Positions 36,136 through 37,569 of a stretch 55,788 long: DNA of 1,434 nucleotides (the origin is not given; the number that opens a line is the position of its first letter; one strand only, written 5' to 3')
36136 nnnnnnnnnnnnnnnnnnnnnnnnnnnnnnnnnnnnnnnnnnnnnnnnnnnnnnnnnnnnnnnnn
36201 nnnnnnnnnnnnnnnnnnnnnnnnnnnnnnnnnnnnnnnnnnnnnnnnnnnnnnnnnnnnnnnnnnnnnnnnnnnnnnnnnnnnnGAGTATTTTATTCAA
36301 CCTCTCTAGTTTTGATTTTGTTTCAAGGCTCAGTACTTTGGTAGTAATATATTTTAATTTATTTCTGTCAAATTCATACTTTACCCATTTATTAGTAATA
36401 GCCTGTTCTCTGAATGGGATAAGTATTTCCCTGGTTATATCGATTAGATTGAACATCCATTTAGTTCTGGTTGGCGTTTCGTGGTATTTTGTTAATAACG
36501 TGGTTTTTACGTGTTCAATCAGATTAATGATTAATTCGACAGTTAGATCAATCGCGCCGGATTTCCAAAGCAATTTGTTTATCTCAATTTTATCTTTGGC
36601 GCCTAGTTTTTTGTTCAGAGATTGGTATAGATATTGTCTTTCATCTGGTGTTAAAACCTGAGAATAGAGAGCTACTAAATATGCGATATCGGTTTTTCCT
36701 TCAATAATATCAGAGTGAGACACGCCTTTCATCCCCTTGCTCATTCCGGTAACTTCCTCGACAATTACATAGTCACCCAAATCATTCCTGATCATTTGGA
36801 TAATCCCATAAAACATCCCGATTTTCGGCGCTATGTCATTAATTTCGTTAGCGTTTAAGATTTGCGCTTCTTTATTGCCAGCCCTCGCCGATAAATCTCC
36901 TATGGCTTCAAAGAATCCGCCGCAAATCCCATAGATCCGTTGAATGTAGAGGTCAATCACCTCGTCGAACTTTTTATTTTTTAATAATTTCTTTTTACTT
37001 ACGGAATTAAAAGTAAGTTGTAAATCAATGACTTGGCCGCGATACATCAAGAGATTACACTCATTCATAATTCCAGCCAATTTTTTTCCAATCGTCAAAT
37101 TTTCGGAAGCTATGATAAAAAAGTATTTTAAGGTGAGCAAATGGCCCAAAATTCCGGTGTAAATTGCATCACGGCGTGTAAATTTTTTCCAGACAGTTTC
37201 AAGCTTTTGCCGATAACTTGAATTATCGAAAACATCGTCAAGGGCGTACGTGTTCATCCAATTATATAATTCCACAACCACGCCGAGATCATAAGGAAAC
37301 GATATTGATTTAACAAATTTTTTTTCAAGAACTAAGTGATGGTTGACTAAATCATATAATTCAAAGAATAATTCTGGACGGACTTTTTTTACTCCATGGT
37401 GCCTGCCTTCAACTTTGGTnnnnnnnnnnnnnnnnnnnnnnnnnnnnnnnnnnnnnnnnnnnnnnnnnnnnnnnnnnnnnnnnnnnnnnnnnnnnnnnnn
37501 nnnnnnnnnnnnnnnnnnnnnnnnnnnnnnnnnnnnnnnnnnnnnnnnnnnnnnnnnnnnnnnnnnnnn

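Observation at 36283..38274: AT-rich gene in the rimM slot of the rpsP-trmD operon encoding a nucleoside-deoxyribosyltransferase-like / polyprenyl-synthase-like fusion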

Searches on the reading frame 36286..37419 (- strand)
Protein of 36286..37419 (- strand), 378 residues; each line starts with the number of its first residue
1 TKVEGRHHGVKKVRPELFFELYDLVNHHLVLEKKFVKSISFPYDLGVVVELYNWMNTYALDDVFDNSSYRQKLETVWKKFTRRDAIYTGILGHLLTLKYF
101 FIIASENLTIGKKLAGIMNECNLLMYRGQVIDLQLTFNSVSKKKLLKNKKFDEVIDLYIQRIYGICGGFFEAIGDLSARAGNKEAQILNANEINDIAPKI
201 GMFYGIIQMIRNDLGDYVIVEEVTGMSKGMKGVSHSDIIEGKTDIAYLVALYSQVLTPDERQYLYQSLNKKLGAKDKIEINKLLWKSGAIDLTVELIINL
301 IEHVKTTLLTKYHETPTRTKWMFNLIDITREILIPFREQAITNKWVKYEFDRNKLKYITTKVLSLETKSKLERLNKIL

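Call 71: find_homologous_proteins(query=A4, max_evalue=0.001)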
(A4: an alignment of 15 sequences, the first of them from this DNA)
Query A4 (15 sequences) (378 aa, profile of the alignment): 52 proteins with E <= 0.001 among 8000 candidates.
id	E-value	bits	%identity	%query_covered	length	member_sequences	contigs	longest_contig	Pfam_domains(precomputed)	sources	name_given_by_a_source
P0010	4.3e-182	623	67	98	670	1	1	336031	PF00348.23,PF05014.22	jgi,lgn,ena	-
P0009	8.2e-182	622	65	99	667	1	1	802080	PF00348.23,PF05014.22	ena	-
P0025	1.6e-181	621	60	99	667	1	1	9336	PF00348.23,PF05014.22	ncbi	-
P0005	2.8e-181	621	70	99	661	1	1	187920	PF00348.23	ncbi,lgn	-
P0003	5.5e-181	620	78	99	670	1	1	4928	PF00348.23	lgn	-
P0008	1.7e-180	618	69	99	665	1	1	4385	PF00348.23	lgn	-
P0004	1.7e-179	615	71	99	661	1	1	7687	PF00348.23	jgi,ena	-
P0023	3.0e-179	614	58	99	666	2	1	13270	PF00348.23,PF05014.22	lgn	-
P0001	9.5e-179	612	100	100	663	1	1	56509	PF00348.23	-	-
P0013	1.8e-178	611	64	99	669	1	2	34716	PF00348.23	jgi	-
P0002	7.9e-178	609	74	100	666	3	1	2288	PF00348.23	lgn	-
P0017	6.0e-176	603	60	99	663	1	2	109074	PF00348.23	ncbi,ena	-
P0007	1.3e-175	602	66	99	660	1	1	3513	PF00348.23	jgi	-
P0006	1.7e-175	602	69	99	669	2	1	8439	PF00348.23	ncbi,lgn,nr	ncbi:MAG: polyprenyl synthetase family protein [Candidatus Parcubacteria bacterium]|nr:polyprenyl sy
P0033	5.8e-174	596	69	99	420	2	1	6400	PF00348.23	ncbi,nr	ncbi:hypothetical protein GYA13_02080 [Candidatus Kuenenbacteria bacterium]|nr:hypothetical protein 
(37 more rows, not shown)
